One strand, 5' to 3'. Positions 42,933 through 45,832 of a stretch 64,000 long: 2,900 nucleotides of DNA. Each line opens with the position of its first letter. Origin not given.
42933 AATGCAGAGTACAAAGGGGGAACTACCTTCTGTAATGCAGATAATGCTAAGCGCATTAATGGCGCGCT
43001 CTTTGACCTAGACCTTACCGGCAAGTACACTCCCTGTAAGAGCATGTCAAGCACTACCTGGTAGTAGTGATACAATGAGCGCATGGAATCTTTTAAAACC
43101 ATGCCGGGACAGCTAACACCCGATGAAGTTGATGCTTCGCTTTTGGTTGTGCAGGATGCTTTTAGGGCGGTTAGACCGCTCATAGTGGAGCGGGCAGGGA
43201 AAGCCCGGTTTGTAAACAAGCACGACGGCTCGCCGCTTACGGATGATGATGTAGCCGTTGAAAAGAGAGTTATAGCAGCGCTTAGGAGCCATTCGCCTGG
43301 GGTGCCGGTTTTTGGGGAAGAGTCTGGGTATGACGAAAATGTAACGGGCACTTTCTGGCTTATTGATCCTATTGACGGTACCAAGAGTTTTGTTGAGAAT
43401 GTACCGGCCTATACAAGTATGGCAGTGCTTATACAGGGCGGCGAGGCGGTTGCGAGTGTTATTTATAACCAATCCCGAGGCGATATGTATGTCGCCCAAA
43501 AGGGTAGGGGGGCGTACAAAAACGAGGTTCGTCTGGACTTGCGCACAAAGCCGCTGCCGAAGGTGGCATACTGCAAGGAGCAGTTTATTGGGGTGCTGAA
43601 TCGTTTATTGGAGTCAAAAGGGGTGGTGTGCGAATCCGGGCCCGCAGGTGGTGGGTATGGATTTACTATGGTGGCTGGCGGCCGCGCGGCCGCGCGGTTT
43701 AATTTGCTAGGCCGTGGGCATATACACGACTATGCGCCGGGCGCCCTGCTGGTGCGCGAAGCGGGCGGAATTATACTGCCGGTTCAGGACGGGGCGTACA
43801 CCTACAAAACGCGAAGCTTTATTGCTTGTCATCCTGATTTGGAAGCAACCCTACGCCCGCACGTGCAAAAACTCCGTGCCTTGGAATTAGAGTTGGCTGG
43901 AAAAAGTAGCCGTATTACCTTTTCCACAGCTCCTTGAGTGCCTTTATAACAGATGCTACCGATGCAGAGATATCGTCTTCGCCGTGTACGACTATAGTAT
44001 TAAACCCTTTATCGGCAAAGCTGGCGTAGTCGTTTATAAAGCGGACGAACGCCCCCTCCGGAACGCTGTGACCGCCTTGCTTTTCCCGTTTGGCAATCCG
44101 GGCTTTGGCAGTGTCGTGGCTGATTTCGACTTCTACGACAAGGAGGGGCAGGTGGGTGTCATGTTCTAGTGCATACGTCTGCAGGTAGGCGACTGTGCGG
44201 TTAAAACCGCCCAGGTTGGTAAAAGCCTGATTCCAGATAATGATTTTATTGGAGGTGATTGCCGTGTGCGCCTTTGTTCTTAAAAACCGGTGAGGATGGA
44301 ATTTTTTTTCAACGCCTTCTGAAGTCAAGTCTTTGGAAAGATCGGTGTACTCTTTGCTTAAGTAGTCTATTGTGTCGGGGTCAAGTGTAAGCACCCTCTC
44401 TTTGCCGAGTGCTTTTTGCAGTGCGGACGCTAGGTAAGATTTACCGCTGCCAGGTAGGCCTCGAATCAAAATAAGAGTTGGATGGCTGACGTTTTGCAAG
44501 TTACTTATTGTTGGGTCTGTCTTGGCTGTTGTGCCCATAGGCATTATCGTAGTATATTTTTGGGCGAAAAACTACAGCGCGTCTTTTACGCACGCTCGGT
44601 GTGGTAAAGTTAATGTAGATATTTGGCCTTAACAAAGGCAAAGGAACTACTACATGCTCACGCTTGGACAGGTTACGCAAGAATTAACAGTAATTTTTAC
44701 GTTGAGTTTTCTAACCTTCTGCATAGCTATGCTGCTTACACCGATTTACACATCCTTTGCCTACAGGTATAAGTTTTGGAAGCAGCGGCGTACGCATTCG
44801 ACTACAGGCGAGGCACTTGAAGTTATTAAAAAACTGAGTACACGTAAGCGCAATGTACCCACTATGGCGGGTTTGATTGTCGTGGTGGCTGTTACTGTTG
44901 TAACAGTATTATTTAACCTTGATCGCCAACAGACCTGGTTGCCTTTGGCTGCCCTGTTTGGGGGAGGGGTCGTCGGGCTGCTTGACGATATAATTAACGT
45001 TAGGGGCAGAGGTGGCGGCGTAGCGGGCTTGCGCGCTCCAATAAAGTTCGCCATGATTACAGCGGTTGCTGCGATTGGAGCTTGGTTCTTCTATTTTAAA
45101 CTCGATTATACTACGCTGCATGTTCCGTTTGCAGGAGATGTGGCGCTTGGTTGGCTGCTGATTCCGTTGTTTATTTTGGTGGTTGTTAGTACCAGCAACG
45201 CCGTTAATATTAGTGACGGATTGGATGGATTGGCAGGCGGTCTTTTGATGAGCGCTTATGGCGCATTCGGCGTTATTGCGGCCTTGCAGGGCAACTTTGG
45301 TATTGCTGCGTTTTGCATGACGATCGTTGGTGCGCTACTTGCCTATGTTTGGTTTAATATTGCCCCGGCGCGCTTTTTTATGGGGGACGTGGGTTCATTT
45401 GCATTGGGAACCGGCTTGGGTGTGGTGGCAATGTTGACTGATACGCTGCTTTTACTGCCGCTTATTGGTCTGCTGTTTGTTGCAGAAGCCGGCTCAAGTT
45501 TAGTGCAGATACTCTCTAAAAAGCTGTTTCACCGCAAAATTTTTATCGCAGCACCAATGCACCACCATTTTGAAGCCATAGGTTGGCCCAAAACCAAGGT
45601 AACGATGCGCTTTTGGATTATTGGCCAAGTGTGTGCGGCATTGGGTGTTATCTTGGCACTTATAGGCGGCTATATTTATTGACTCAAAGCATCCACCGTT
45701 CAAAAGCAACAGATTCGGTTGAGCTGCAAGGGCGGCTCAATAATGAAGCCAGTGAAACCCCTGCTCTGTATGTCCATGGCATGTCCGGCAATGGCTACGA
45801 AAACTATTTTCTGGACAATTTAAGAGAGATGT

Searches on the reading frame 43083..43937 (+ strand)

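Call 34: search_protein_families(library=pfam, proteins=[window:43083-43937:+], max_evalue=0.001)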
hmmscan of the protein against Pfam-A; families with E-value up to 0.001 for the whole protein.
window:43083-43937:+ (284 aa): 1 family
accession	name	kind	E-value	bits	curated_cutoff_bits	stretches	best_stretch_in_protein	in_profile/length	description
PF00459.30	Inositol_P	-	1.8e-33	116.6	27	1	24-263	21-268/271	Inositol monophosphatase family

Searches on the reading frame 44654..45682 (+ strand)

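Call 34: search_protein_families(library=pfam, proteins=[window:44654-45682:+], max_evalue=0.001)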
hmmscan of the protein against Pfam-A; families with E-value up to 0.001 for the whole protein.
window:44654-45682:+ (342 aa): 2 families
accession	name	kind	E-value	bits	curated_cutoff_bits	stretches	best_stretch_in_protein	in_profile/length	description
PF00953.26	Glycos_transf_4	-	1.4e-30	106.8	27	1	98-261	5-158/160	Glycosyl transferase family 4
PF09446.15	VMA21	-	7.9e-05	23.1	29.5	1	18-87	5-59/64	VMA21-like domain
